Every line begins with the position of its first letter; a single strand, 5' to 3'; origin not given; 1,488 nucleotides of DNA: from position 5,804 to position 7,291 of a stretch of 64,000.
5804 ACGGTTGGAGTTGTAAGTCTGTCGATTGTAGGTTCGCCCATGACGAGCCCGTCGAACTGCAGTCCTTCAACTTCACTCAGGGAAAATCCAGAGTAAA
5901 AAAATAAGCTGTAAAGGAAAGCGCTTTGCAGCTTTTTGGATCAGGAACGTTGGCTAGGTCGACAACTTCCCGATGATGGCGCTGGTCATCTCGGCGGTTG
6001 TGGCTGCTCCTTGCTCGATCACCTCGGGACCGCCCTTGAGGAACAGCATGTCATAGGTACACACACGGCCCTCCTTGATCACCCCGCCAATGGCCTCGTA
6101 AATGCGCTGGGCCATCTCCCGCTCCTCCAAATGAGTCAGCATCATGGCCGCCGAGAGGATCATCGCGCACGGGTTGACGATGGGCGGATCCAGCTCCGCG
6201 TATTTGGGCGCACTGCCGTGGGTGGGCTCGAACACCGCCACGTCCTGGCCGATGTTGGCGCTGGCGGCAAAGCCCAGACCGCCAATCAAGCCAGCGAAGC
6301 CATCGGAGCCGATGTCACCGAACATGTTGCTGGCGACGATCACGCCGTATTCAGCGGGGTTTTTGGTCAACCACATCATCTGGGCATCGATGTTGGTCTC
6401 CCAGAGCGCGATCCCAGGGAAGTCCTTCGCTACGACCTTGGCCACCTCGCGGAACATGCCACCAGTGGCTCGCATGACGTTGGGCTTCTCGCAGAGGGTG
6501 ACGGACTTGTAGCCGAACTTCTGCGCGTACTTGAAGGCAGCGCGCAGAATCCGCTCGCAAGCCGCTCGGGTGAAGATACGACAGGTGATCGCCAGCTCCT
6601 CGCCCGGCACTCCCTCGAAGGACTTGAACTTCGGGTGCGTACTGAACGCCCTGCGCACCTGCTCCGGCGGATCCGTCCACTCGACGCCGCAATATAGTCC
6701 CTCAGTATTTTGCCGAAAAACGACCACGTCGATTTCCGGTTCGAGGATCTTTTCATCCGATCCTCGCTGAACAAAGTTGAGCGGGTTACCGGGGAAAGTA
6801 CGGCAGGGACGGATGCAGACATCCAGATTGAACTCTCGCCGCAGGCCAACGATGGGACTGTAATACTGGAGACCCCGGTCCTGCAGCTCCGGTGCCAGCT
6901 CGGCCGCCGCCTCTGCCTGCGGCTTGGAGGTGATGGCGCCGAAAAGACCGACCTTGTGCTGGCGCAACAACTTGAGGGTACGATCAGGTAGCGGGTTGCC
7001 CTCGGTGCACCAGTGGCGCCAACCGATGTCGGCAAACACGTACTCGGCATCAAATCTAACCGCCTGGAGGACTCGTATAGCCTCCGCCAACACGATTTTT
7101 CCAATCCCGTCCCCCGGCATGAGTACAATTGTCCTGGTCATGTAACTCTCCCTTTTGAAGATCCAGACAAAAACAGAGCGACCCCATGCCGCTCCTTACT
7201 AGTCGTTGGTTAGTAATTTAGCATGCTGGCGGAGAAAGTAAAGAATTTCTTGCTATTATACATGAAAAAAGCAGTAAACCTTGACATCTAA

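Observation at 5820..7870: GC-rich 2-kb segment carrying an isocitrate/isopropylmalate-dehydrogenase-family gene inside a low-GC, reduced-metabolism genome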

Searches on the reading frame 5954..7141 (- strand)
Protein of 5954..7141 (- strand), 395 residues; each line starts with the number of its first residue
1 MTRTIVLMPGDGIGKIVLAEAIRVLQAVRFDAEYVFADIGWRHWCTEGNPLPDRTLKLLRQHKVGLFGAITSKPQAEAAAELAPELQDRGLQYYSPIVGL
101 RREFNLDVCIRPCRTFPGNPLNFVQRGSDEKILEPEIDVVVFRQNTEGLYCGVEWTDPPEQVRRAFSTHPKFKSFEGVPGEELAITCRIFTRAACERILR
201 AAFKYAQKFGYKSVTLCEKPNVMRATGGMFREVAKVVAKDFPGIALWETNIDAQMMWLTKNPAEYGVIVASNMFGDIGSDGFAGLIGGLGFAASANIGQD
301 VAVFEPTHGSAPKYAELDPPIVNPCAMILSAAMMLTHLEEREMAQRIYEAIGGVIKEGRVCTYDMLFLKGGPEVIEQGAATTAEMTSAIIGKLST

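Call 5: search_protein_families(library=pfam, proteins=[window:5954-7141:-], max_evalue=0.01)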
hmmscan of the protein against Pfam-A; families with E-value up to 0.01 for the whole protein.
window:5954-7141:- (395 aa): 1 family
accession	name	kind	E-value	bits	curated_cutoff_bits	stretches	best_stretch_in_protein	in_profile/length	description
PF00180.25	Iso_dh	-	1.2e-78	265.3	27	1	4-388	1-347/348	Isocitrate/isopropylmalate dehydrogenase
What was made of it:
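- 5954..7141 (-): Foreign, GC-rich coding sequence: a 395-aa beta-decarboxylating dehydrogenase of the Iso_dh family, in the '394-aa SPIV/KY' clade. GenBank accession MBU1178159.1. PF00180, E 1e-78 (call 5).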

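Call 6: search_protein_families(library=ncbifam, proteins=[window:5954-7141:-], max_evalue=0.01)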
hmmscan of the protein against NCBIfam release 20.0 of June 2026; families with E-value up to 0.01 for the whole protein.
window:5954-7141:- (395 aa): 16 families
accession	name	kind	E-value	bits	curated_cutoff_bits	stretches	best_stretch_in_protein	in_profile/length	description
NF040626.1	AksF2_Meth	equivalog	3.6e-79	266.4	540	1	4-392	3-329/333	homoisocitrate dehydrogenase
TIGR02088.1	LEU3_arch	subfamily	1.4e-73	248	409.8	2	172-365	122-310/324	isopropylmalate/isohomocitrate dehydrogenases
NF040619.1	AksF_Meth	equivalog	5.1e-73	246.1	500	2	181-361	147-327/343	homoisocitrate dehydrogenase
NF006529.0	PRK08997.1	equivalog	6.5e-68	229.1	510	1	1-365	2-318/335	isocitrate dehydrogenase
NF002898.0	PRK03437.1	equivalog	8.8e-67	225.8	393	2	181-357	148-325/347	3-isopropylmalate dehydrogenase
NF006673.0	PRK09222.1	equivalog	3.1e-64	217.7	509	2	181-393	137-341/482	NADP-dependent isocitrate dehydrogenase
TIGR02089.1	TTC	equivalog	5.1e-56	190.1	470.4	1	5-365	6-335/352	tartrate dehydrogenase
TIGR00175.1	mito_nad_idh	equivalog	2.9e-55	187.8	432.4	2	186-392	139-333/334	isocitrate dehydrogenase (NAD(+))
TIGR00183.1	prok_nadp_idh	equivalog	3.3e-52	177.7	567.3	2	252-390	283-413/417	isocitrate dehydrogenase (NADP(+))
TIGR02924.1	ICDH_alpha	equivalog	5e-52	177.5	561.35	2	186-369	138-318/473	isocitrate dehydrogenase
TIGR00169.1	leuB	equivalog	1.2e-50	172.5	353.2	1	5-359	2-327/349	3-isopropylmalate dehydrogenase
NF005425.0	PRK07006.1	equivalog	2.1e-50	171.7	490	2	252-373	283-401/416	NADP-dependent isocitrate dehydrogenase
NF006048.0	PRK08194.1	equivalog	4.8e-49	167.3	501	2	181-393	149-349/352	tartrate dehydrogenase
NF005610.0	PRK07362.1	equivalog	1.3e-39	136.1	585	2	258-369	346-454/474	NADP-dependent isocitrate dehydrogenase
NF040855.1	iso_homocit_dh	equivalog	1.7e-39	136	680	1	5-390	4-316/345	isocitrate--homoisocitrate dehydrogenase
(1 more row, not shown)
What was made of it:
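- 5954..7141 (-): Below every NCBIfam equivalog cutoff (call 6).
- On Isocitrate dehydrogenase (NAD or NADP; NCBIfam equivalogs TIGR00183, TIGR00175, NF006529 and others): TIGR00183 scores 178 against 567 (call 6).
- On Homoisocitrate dehydrogenase (NCBIfam AksF/AksF2; Thermus HICDH): AksF2 scores 266 bits against 540, and AksF scores 246 against 500 (call 6).
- On 3-Isopropylmalate dehydrogenase (LeuB, TIGR00169): NF002898 scores 226 against 393 (call 6).
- On Tartrate / D-malate dehydrogenase (TIGR02089): 190 bits against 470 (call 6).
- Closest known: Homoisocitrate dehydrogenase of Thermus thermophilus. Same: AksF2 and LEU3_arch are the best-scoring NCBIfam models (call 6).
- Closest known: Bacterial isocitrate dehydrogenases: NAD-IDH of Methylococcus capsulatus. 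Different: It is below all IDH equivalog cutoffs (call 6).
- The best NCBIfam hit of the enzyme itself is homoisocitrate dehydrogenase AksF2, although below its cutoff (call 6).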

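Call 7: find_homologous_proteins(query=window:5954-7141:-, max_evalue=1e-10)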
Query window:5954-7141:- (395 aa): 8000 proteins with E <= 1e-10 among 8000 candidates; the best 120 are listed.
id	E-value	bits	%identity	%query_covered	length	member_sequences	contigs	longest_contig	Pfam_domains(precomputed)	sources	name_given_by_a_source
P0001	8.1e-264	893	100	98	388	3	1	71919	PF00180.26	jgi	-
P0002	1.2e-188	645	70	99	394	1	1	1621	PF00180.26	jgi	jgi:3-isopropylmalate dehydrogenase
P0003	1.8e-188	645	71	99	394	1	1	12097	PF00180.26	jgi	-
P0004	3.1e-188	644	71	99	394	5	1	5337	PF00180.26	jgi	-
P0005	3.3e-188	644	71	99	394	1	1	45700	PF00180.26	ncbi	-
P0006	3.4e-188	644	71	99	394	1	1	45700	PF00180.26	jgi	jgi:3-isopropylmalate dehydrogenase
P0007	4.1e-188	643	70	99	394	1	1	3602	PF00180.26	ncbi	-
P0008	6.3e-188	643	71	99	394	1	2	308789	PF00180.26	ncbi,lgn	-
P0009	6.5e-188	643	71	99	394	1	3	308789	PF00180.26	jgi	jgi:3-isopropylmalate dehydrogenase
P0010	1.1e-187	642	70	99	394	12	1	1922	PF00180.26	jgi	jgi:isocitrate dehydrogenase (NAD+)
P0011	1.2e-187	642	71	98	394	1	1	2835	PF00180.26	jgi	jgi:3-isopropylmalate dehydrogenase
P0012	2.3e-187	641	70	99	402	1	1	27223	PF00180.26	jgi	jgi:3-isopropylmalate dehydrogenase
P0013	2.7e-187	641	71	99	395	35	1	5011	PF00180.26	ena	-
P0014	3.0e-187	641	70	99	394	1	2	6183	PF00180.26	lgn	-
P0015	3.1e-187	641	71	99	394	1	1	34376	PF00180.26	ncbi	-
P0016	5.8e-187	640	70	98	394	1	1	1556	PF00180.26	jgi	jgi:isocitrate dehydrogenase (NAD+)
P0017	6.0e-187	640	71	99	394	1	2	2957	PF00180.26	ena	-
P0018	6.7e-187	639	69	99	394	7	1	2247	PF00180.26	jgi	jgi:isocitrate dehydrogenase (NAD+)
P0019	8.2e-187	639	71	99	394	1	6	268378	PF00180.26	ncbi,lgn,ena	-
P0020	8.5e-187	639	71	99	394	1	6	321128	PF00180.26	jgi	jgi:3-isopropylmalate dehydrogenase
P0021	9.1e-187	639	70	99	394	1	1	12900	PF00180.26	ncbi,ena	-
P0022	9.5e-187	639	72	99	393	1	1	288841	PF00180.26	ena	-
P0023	1.2e-186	639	68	99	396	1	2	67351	PF00180.26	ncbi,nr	ncbi:MAG: isocitrate/isopropylmalate dehydrogenase family protein [Candidatus Aminicenantes bacteriu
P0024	1.5e-186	638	70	99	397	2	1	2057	PF00180.26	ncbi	-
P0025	1.6e-186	638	70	99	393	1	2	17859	PF00180.26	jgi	jgi:isocitrate dehydrogenase (NAD+)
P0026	1.7e-186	638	69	99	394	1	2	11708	PF00180.26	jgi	jgi:3-isopropylmalate dehydrogenase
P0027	2.0e-186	638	70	99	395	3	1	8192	PF00180.26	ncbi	-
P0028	2.4e-186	638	70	99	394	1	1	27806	PF00180.26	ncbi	-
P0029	2.7e-186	637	69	99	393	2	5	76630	PF00180.26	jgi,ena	-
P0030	3.1e-186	637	71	99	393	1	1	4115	PF00180.26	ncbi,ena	-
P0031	3.3e-186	637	71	99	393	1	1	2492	PF00180.26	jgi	-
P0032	5.0e-186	637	70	99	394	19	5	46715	PF00180.26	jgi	jgi:isocitrate dehydrogenase (NAD+)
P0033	5.6e-186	636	70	99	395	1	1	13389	PF00180.26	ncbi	-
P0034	8.8e-186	636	69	99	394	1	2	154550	PF00180.26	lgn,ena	-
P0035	1.0e-185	636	70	99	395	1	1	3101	PF00180.26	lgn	-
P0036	1.1e-185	635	69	99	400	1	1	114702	PF00180.26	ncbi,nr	ncbi:MAG: isocitrate/isopropylmalate dehydrogenase family protein [Anaerolineales bacterium]|nr:isoc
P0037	1.3e-185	635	70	99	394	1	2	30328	PF00180.26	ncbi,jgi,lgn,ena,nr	ncbi:MAG TPA: isocitrate/isopropylmalate dehydrogenase family protein [Candidatus Aminicenantes bact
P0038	1.6e-185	635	69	99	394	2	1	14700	PF00180.26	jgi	jgi:isocitrate dehydrogenase (NAD+)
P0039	1.8e-185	635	71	98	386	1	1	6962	PF00180.26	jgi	-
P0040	2.3e-185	634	71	99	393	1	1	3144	PF00180.26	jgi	jgi:isocitrate dehydrogenase (NAD+)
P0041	2.5e-185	634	69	99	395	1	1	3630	PF00180.26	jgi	-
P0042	2.6e-185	634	70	99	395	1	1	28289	PF00180.26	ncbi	-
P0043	2.7e-185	634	71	98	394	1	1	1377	PF00180.26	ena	-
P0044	4.2e-185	634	70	99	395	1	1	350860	PF00180.26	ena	-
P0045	4.3e-185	634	70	99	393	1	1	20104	PF00180.26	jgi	-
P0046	4.5e-185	633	70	99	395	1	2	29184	PF00180.26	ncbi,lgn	-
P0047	4.6e-185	633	70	99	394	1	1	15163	PF00180.26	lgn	-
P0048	4.7e-185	633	69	99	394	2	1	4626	PF00180.26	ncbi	-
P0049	5.2e-185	633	70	99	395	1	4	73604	PF00180.26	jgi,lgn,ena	jgi:3-isopropylmalate dehydrogenase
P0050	5.2e-185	633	69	99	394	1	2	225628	PF00180.26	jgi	-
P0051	5.9e-185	633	70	99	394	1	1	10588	PF00180.26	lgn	-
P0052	6.2e-185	633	70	99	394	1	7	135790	PF00180.26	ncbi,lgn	ncbi:MAG: isocitrate/isopropylmalate dehydrogenase family protein [Calditrichia bacterium]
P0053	6.3e-185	633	69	99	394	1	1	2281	PF00180.26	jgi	-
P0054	6.5e-185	633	70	99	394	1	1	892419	PF00180.26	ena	-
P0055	6.6e-185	633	68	99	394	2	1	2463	PF00180.26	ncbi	-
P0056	6.6e-185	633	69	99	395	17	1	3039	PF00180.26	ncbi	ncbi:isocitrate/isopropylmalate dehydrogenase family protein [Acidobacteriota bacterium]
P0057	6.7e-185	633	70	99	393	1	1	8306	PF00180.26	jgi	jgi:isocitrate dehydrogenase (NAD+)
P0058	6.7e-185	633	70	99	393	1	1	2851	PF00180.26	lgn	-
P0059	6.9e-185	633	69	99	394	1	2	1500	PF00180.26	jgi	jgi:3-isopropylmalate dehydrogenase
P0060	7.4e-185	633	69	99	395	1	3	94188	PF00180.26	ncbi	-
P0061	7.4e-185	633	69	99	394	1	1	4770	PF00180.26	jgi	jgi:3-isopropylmalate dehydrogenase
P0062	7.5e-185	633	69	99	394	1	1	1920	PF00180.26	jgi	jgi:isocitrate dehydrogenase (NAD+)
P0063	7.6e-185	633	70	99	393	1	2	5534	PF00180.26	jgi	-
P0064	9.2e-185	632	69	99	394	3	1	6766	PF00180.26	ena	-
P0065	9.7e-185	632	71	99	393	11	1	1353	PF00180.26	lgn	-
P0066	9.9e-185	632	69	99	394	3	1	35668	PF00180.26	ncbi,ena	-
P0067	1.0e-184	632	71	99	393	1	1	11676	PF00180.26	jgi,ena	-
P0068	1.2e-184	632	69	99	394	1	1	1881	PF00180.26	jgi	-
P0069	1.3e-184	632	70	99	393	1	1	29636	PF00180.26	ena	-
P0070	1.3e-184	632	68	99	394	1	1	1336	PF00180.26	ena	-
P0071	1.5e-184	632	70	99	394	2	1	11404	PF00180.26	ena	-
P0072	1.5e-184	632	71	99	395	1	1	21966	PF00180.26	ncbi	-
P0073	1.5e-184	632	70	99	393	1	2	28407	PF00180.26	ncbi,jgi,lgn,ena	-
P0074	2.0e-184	631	70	98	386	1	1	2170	PF00180.26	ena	-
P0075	2.6e-184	631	69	99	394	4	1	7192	PF00180.26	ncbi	-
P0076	2.8e-184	631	69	99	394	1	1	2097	PF00180.26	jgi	-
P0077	2.8e-184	631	70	99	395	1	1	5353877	PF00180.26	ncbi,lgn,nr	ncbi:MAG: isocitrate/isopropylmalate dehydrogenase family protein [Anaerolineales bacterium]|nr:MAG:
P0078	2.8e-184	631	69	99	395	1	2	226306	PF00180.26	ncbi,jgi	jgi:3-isopropylmalate dehydrogenase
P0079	2.9e-184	631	69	99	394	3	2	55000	PF00180.26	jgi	jgi:isocitrate dehydrogenase (NAD+)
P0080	3.1e-184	631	69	99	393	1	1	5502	PF00180.26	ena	-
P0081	3.5e-184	630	69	99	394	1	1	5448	PF00180.26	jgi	jgi:3-isopropylmalate dehydrogenase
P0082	3.5e-184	630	70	99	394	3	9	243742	PF00180.26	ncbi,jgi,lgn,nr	ncbi:MAG: isocitrate/isopropylmalate family dehydrogenase [Acidobacteriota bacterium]|jgi:3-isopropy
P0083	3.6e-184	630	67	99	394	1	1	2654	PF00180.26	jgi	jgi:isocitrate dehydrogenase (NAD+)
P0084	3.7e-184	630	69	99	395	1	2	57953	PF00180.26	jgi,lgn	-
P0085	3.8e-184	630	68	99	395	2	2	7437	PF00180.26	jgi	jgi:isocitrate dehydrogenase (NAD+)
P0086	3.9e-184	630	69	99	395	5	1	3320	PF00180.26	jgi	-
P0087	4.1e-184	630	68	99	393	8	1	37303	PF00180.26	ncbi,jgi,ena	-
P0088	4.2e-184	630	69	99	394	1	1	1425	PF00180.26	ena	-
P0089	4.4e-184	630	70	99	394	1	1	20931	PF00180.26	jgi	jgi:3-isopropylmalate dehydrogenase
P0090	4.5e-184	630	69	100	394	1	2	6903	PF00180.26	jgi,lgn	-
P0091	5.0e-184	630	69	99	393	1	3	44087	PF00180.26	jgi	jgi:isocitrate dehydrogenase (NAD+)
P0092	5.3e-184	630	68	99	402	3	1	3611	PF00180.26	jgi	-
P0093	5.3e-184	630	70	99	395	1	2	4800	PF00180.26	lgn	-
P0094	5.3e-184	630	68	99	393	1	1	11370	PF00180.26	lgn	-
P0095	6.2e-184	630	70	99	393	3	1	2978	PF00180.26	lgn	-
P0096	6.2e-184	630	69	99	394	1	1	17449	PF00180.26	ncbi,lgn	-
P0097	6.9e-184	630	70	99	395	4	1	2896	PF00180.26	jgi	jgi:isocitrate dehydrogenase (NAD+)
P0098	7.1e-184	629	71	99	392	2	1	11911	PF00180.26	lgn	-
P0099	7.3e-184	629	69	99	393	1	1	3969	PF00180.26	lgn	-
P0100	7.9e-184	629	70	99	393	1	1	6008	PF00180.26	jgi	jgi:isocitrate dehydrogenase (NAD+)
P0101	8.4e-184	629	67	99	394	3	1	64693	PF00180.26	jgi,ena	-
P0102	8.8e-184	629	68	99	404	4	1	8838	PF00180.26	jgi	jgi:3-isopropylmalate dehydrogenase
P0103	8.8e-184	629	68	99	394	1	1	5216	PF00180.26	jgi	jgi:3-isopropylmalate dehydrogenase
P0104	9.0e-184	629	69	99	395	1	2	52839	PF00180.26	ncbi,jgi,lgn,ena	-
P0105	9.8e-184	629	69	99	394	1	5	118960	PF00180.26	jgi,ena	-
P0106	1.0e-183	629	70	99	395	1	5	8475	PF00180.26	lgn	-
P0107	1.0e-183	629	70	99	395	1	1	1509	PF00180.26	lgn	-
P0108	1.1e-183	629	69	99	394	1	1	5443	PF00180.26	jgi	jgi:3-isopropylmalate dehydrogenase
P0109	1.1e-183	629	68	99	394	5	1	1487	PF00180.26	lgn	-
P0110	1.1e-183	629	69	99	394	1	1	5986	PF00180.26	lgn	-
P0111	1.1e-183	629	68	99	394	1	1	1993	PF00180.26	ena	-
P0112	1.2e-183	629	70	99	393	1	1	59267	PF00180.26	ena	-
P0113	1.2e-183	629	69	99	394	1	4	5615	PF00180.26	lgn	-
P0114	1.2e-183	629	69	99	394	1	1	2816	PF00180.26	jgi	jgi:isocitrate dehydrogenase (NAD+)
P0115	1.2e-183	629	68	99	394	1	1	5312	PF00180.26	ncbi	-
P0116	1.3e-183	629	69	99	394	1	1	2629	PF00180.26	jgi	jgi:3-isopropylmalate dehydrogenase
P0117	1.6e-183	628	69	99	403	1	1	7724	PF00180.26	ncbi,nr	ncbi:MAG: isocitrate/isopropylmalate dehydrogenase family protein [Phycisphaerae bacterium]|nr:isoci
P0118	1.6e-183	628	68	99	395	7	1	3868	PF00180.26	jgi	jgi:3-isopropylmalate dehydrogenase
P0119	1.7e-183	628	70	99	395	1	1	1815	PF00180.26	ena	-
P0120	1.7e-183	628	69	99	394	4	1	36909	PF00180.26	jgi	-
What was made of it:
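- Every named hit among the top 120 is non-CPR (call 7). No close donor was found for the window's gene (call 7).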

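Call 8: find_encoding_contigs(protein=window:5954-7141:-, flank=10000, max_places=10)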
Protein window:5954-7141:- (395 aa): 1 contig read that carries it; 1 place shown.
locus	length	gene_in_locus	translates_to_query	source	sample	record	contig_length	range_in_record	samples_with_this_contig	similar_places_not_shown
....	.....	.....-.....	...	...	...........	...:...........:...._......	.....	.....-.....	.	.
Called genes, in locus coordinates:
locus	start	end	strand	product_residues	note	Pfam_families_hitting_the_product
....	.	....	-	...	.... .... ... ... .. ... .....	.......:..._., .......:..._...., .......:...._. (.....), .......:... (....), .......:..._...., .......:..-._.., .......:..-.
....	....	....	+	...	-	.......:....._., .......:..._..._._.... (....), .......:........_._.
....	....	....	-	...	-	-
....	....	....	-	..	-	-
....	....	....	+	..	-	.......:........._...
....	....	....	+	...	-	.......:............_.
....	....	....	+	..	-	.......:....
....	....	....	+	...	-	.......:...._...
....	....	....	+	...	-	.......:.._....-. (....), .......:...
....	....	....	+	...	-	-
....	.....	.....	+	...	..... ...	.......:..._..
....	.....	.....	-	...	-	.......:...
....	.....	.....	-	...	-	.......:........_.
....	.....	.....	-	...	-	-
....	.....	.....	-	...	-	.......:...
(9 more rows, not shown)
